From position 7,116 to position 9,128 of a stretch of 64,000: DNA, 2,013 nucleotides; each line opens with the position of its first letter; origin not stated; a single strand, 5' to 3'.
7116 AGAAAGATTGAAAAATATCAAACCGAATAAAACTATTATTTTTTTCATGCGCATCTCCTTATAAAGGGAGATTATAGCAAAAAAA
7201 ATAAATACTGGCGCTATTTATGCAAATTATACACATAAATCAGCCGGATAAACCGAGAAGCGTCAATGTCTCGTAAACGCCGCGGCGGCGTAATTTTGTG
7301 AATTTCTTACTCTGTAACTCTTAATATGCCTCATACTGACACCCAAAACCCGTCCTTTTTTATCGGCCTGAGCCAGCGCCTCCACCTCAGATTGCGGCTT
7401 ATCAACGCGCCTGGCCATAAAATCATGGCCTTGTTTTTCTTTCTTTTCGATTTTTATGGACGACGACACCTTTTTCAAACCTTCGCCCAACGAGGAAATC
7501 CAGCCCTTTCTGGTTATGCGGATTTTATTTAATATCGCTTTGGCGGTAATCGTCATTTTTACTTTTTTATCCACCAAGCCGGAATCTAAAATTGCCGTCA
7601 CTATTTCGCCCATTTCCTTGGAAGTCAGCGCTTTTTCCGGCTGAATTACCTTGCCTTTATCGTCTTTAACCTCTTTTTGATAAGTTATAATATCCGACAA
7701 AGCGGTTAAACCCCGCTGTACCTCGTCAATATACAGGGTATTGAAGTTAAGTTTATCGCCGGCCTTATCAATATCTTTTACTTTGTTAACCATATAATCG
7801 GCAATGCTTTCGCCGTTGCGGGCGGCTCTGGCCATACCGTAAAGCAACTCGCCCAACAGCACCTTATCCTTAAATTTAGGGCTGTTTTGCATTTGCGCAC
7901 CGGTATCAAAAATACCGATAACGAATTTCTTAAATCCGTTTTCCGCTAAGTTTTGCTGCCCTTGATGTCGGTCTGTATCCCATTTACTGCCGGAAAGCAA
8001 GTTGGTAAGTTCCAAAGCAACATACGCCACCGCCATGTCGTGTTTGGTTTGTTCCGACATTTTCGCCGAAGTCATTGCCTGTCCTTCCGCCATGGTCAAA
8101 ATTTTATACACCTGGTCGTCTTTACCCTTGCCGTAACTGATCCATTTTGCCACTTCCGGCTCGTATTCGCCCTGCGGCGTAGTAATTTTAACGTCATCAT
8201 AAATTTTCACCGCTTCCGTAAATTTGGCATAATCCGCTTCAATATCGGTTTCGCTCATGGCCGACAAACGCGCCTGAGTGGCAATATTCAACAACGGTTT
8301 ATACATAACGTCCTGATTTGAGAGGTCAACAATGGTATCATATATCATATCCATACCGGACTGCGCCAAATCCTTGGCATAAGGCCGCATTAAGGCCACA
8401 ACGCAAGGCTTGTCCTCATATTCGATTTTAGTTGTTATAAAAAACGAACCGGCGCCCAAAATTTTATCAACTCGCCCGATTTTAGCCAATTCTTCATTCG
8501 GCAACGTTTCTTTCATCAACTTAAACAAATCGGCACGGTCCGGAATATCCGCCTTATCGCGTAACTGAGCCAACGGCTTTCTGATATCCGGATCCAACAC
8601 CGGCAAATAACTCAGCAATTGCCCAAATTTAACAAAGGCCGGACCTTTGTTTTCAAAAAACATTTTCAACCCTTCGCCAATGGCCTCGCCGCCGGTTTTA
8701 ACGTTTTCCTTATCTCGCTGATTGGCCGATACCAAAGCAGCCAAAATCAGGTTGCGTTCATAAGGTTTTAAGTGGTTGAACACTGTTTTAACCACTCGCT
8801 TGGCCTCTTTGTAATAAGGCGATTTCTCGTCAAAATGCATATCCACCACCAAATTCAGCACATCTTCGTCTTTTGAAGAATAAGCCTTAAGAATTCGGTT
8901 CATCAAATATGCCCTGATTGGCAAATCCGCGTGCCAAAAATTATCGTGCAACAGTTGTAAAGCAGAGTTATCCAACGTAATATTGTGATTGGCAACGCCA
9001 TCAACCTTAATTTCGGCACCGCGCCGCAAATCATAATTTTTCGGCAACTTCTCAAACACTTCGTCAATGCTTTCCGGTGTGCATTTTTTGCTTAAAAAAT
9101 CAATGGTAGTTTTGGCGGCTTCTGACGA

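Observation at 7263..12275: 1670-aa protein fusing an M48-like zincin domain to a UbiB/ABC1-like kinase-like domain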

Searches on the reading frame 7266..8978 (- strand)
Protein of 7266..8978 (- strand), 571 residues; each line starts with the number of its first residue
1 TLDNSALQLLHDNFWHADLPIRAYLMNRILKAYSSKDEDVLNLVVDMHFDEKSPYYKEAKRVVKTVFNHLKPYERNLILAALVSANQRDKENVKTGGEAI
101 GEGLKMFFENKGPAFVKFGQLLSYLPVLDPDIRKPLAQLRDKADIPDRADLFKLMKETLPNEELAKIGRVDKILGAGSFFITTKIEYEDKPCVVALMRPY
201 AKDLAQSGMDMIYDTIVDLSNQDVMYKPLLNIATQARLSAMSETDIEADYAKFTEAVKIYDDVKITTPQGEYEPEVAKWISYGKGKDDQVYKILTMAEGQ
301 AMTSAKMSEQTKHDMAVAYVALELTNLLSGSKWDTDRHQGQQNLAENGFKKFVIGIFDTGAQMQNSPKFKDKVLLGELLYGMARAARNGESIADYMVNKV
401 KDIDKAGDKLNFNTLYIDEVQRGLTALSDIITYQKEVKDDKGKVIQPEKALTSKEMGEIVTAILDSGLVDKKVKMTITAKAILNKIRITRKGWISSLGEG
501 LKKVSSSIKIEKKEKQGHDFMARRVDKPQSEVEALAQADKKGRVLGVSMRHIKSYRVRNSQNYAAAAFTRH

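Call 28: search_protein_representatives(protein=window:7266-8978:-)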
Query: 571 residues. Proteins with E-value up to 0.001 (for the whole library): 561; up to 1e-10: 421; up to 1e-30: 92. The best 150 are listed.
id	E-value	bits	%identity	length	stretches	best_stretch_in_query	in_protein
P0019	1.1e-246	836.1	68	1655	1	2-568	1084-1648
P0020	1.6e-237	805.9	66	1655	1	2-559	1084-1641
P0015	2.2e-225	765.8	66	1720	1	3-567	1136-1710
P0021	8.1e-218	740.9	61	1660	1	4-563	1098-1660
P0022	3.8e-181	619.9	52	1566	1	4-550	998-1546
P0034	2.4e-177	607.3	54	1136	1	4-533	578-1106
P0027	2.3e-174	597.5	52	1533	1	4-550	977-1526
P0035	8.8e-169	579.1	49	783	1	5-550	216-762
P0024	1.1e-168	578.7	52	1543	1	3-543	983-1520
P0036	7.9e-168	575.9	49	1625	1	4-547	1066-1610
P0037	2.6e-166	570.9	54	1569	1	4-502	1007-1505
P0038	1.0e-164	565.6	51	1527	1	6-548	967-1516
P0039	2.6e-159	547.8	47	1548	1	3-549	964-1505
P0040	1.8e-156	538.4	48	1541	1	6-553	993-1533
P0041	2.7e-156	537.8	48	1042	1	4-548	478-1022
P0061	7.6e-80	285.6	37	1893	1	2-522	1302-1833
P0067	2.5e-59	217.9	32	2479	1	2-476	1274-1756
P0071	2.7e-43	165.0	31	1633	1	8-446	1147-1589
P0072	1.7e-42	162.3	35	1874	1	5-438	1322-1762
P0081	1.4e-38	149.5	28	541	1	9-399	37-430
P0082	2.6e-38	148.5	32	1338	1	7-432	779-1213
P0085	1.6e-37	145.9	28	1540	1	9-434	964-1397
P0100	1.9e-33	132.4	32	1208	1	7-438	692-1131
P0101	4.0e-33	131.4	31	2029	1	5-431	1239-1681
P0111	2.1e-31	125.8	27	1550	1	5-469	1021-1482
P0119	2.1e-30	122.4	28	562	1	6-430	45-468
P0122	6.9e-30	120.7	29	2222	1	51-430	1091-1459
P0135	1.5e-28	116.3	30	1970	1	9-432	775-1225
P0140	1.2e-27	113.4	29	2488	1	10-433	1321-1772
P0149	5.4e-27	111.2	30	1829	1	6-369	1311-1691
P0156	1.6e-26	109.7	29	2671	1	7-431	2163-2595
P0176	1.6e-24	103.0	25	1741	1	12-434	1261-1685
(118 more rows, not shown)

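Call 29: search_protein_families(library=pfam, proteins=[P0067, P0071, P0085, P0156, P0081, P0119], max_evalue=0.01)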
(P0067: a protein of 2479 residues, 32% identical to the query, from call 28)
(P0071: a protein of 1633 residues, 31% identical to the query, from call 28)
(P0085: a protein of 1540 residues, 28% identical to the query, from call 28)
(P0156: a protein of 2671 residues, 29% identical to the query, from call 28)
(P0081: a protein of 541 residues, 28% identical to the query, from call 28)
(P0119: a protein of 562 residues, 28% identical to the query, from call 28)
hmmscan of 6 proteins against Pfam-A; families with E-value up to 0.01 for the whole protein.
P0067 (2479 aa): 1 family
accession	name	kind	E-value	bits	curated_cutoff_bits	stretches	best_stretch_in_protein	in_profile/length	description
PF01435.24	Peptidase_M48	-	2e-06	28.2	20.3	1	99-164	13-76/186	Peptidase family M48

P0071 (1633 aa): 1 family
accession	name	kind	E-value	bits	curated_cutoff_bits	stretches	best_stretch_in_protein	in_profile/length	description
PF01435.24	Peptidase_M48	-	5.6e-06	26.7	20.3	1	112-181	6-76/186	Peptidase family M48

P0085 (1540 aa): 2 families
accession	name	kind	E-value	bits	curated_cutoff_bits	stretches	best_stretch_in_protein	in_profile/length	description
PF01435.24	Peptidase_M48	-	6.7e-10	39.5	20.3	1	46-123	4-82/186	Peptidase family M48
PF03109.22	ABC1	-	1.5e-06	28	22.9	1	1263-1349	150-233/244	ABC1 atypical kinase-like domain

P0156 (2671 aa): 6 families
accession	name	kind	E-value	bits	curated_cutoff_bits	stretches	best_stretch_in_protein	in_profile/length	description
PF12252.14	SidE_PDE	-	1.3e-26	93.9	25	1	49-262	2-222/226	SidE phosphodiesterase (PDE) domain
PF12796.13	Ank_2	-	7.3e-19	68.6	27.3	2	1117-1202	1-86/90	Ankyrin repeats (3 copies)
PF13606.12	Ank_3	-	1.4e-11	43.8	22.3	1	1080-1106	3-29/30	Ankyrin repeat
PF00023.36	Ank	-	1.1e-09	38.5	21.1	0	1080-1108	3-31/33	Ankyrin repeat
PF13857.12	Ank_5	-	7.1e-07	29.9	27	0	1073-1108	10-45/56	Ankyrin repeats (many copies)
PF13637.12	Ank_4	-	1.9e-06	28.5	22.7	0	1085-1133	3-50/50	Ankyrin repeats (many copies)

P0081 (541 aa): 0 families

P0119 (562 aa): 0 families

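Call 31: list_cluster_members(proteins=[P0156, P0067, P0071, P0085, P0061, P0101, P0122, P0140, P0081, P0119])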
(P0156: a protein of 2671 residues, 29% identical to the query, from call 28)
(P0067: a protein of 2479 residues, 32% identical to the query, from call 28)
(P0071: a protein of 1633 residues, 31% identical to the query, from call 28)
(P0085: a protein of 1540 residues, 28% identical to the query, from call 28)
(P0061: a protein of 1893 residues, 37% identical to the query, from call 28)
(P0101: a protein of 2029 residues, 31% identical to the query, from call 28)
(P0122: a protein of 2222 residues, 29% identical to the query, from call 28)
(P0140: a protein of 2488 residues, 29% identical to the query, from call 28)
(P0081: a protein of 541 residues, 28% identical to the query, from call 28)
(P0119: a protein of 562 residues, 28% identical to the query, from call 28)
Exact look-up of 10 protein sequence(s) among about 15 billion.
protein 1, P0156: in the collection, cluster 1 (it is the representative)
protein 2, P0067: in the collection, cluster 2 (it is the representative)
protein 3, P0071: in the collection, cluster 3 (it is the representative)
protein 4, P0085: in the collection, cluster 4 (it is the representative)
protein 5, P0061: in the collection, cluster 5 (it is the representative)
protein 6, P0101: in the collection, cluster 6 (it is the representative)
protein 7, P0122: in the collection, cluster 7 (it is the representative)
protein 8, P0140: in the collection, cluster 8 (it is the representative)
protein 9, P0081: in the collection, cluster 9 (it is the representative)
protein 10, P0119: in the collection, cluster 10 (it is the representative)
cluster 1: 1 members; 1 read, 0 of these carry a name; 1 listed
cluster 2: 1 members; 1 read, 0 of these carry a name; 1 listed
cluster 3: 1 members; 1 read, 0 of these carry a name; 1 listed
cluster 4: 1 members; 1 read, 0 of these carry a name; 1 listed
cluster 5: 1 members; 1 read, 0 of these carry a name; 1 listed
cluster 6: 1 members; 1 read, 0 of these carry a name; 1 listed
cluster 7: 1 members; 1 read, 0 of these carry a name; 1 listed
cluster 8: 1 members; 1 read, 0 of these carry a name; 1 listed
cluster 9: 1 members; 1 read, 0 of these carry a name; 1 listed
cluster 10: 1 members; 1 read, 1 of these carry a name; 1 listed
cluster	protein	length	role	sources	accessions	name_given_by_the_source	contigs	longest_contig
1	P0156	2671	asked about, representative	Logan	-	-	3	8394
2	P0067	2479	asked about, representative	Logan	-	-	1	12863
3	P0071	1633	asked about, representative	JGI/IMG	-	-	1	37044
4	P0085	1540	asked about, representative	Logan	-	-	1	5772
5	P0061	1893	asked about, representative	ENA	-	-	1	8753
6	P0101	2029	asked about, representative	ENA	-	-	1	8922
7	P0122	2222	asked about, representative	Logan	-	-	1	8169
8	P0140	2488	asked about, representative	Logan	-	-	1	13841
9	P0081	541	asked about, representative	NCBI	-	-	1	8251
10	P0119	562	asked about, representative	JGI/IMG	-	hypothetical protein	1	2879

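Call 45: find_encoding_contigs(protein=P0071, flank=10000, max_places=3)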
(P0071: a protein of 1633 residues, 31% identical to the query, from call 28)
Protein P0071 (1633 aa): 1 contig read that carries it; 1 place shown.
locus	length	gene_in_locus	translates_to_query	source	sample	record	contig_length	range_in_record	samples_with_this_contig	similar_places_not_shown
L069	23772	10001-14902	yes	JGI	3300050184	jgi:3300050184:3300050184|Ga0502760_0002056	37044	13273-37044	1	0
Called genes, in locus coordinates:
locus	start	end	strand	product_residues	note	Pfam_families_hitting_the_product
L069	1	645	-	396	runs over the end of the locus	PF07690:MFS_1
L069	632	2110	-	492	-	PF13454:NAD_binding_9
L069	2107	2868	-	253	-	PF13489:Methyltransf_23, PF01135:PCMT, PF01209:Ubie_methyltran, PF02390:Methyltransf_4 (faint), PF08241:Methyltransf_11, PF08242:Methyltransf_12, PF13649:Methyltransf_25, PF13847:Methyltransf_31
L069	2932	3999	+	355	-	PF00491:Arginase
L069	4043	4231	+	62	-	-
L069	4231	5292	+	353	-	PF00144:Beta-lactamase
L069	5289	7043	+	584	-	PF02518:HATPase_c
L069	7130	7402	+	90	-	-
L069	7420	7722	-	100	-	-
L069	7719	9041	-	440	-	PF00174:Oxidored_molyb, PF03404:Mo-co_dimer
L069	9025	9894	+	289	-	-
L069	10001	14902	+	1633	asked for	PF01435:Peptidase_M48 (faint)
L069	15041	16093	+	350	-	-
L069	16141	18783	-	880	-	-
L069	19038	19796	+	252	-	-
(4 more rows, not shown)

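Call 55: search_protein_families(library=pfam, proteins=[P0082, P0111, P0135, P0149, P0176, P0100], max_evalue=0.001)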
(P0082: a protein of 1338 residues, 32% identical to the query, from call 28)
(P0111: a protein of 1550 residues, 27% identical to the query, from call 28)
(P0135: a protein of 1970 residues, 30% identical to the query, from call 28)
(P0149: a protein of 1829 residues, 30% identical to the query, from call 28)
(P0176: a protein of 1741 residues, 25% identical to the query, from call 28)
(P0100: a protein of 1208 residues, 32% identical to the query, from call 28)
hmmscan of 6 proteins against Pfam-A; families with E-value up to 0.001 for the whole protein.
P0082 (1338 aa): 0 families

P0111 (1550 aa): 1 family
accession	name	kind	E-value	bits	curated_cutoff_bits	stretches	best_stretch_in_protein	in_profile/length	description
PF01435.24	Peptidase_M48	-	2e-08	34.7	20.3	0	60-125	13-77/186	Peptidase family M48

P0135 (1970 aa): 4 families
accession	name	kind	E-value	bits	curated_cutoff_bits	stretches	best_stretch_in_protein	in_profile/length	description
PF00036.39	EF-hand_1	-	1.2e-10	40.5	25.4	0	1843-1863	8-28/29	EF hand domain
PF13405.12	EF-hand_6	-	1.5e-08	34.1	25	0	1844-1862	9-27/30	EF-hand domain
PF13202.12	EF-hand_5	-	1.1e-06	28.2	25.9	0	1844-1859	8-23/25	EF hand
PF13499.12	EF-hand_7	-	1.5e-05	25.7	30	0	1844-1902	11-63/67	EF-hand domain pair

P0149 (1829 aa): 0 families

P0176 (1741 aa): 1 family
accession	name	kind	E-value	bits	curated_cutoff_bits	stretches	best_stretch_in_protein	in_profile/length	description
PF03109.22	ABC1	-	0.00096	18.8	22.9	0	1543-1633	145-231/244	ABC1 atypical kinase-like domain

P0100 (1208 aa): 1 family
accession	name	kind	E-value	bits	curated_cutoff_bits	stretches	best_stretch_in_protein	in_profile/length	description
PF03109.22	ABC1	-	0.00014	21.6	22.9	1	988-1070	146-222/244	ABC1 atypical kinase-like domain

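Call 61: find_homologous_proteins(query=P0072, max_evalue=1e-10)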
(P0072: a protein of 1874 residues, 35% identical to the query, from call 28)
Query P0072 (1874 aa): 46 proteins with E <= 1e-10 among 8000 candidates.
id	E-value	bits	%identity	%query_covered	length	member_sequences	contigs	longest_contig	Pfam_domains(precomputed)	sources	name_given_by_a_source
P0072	0.0e+0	4221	100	100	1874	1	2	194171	PF01435.25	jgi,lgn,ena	-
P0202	0.0e+0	1960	51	99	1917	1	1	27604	PF01435.25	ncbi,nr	ncbi:MAG: hypothetical protein JKY11_01520 [Alphaproteobacteria bacterium]|nr:hypothetical protein [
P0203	0.0e+0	1843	48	98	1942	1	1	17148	-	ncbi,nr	ncbi:MAG: hypothetical protein PHY92_04510 [Alphaproteobacteria bacterium]|nr:hypothetical protein [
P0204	0.0e+0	1834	48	99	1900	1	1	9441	PF01435.25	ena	-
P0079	0.0e+0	1831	48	99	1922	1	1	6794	PF01435.25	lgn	-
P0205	0.0e+0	1809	47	99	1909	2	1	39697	PF01435.25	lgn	-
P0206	0.0e+0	1809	48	99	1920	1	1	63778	PF01435.25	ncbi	-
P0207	0.0e+0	1804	48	99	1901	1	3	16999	PF01435.25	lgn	-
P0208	0.0e+0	1797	47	99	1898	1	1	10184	PF01435.25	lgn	-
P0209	0.0e+0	1795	48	99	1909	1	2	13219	PF01435.25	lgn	-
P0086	0.0e+0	1781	47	99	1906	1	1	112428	PF01435.25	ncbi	-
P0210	0.0e+0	1773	46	98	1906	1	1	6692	PF01435.25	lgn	-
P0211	0.0e+0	1771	46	99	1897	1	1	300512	PF01435.25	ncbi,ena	-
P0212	0.0e+0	1770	47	99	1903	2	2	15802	PF01435.25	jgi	-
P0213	0.0e+0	1766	46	99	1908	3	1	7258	PF01435.25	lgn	-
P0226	0.0e+0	1645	44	99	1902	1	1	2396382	PF01435.25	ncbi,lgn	ncbi:MAG: M48 family metalloprotease [Micavibrio sp.]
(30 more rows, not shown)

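Call 62: find_encoding_contigs(protein=P0226, flank=10000, max_places=2)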
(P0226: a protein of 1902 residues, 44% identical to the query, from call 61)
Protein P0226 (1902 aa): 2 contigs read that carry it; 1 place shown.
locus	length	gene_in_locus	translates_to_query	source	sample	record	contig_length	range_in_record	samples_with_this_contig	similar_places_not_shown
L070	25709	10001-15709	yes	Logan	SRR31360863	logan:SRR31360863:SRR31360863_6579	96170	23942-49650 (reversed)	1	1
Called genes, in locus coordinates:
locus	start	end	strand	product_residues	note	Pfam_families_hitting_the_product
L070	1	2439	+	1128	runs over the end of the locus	PF07690:MFS_1, PF05977:MFS_3 (weak), PF07690:MFS_1, PF01553:Acyltransferase, PF00501:AMP-binding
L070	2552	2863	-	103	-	PF01022:HTH_5 (faint)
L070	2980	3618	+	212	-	PF00581:Rhodanese, PF11127:YgaP-like_TM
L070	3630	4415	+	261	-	PF01925:TauE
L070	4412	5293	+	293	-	PF00753:Lactamase_B, PF12706:Lactamase_B_2 (weak)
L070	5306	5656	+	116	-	PF02627:CMD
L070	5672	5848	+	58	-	PF11127:YgaP-like_TM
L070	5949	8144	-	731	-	PF00141:peroxidase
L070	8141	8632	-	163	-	PF01475:FUR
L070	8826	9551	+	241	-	PF01988:VIT1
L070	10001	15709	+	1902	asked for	PF01435:Peptidase_M48 (faint)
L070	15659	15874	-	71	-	-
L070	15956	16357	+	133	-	-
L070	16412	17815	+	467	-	PF19335:HMBD, PF25919:BSH_CusB, PF25973:BSH_CzcB (weak), PF25954:Beta-barrel_RND_2, PF25975:CzcB_C (weak)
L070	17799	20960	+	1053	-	PF00873:ACR_tran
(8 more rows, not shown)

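Call 94: find_encoding_contigs(protein=P0156, flank=10000, max_places=3)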
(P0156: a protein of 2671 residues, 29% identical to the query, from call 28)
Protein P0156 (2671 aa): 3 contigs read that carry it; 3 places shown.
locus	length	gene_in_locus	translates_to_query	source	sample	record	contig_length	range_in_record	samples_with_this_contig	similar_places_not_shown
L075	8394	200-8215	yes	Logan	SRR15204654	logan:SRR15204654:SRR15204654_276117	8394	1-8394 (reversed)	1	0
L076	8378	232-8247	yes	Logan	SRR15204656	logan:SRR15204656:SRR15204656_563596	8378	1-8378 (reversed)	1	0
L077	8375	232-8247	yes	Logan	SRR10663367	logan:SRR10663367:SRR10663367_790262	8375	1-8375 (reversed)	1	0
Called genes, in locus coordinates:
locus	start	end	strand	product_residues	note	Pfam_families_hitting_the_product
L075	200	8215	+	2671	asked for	PF12252:SidE_PDE, PF13857:Ank_5 (faint), PF00023:Ank (faint), PF13606:Ank_3 (faint), PF13637:Ank_4 (faint), PF12796:Ank_2 (weak)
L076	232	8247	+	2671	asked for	PF12252:SidE_PDE, PF13857:Ank_5 (faint), PF00023:Ank (faint), PF13606:Ank_3 (faint), PF13637:Ank_4 (faint), PF12796:Ank_2 (weak)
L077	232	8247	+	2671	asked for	PF12252:SidE_PDE, PF13857:Ank_5 (faint), PF00023:Ank (faint), PF13606:Ank_3 (faint), PF13637:Ank_4 (faint), PF12796:Ank_2 (weak)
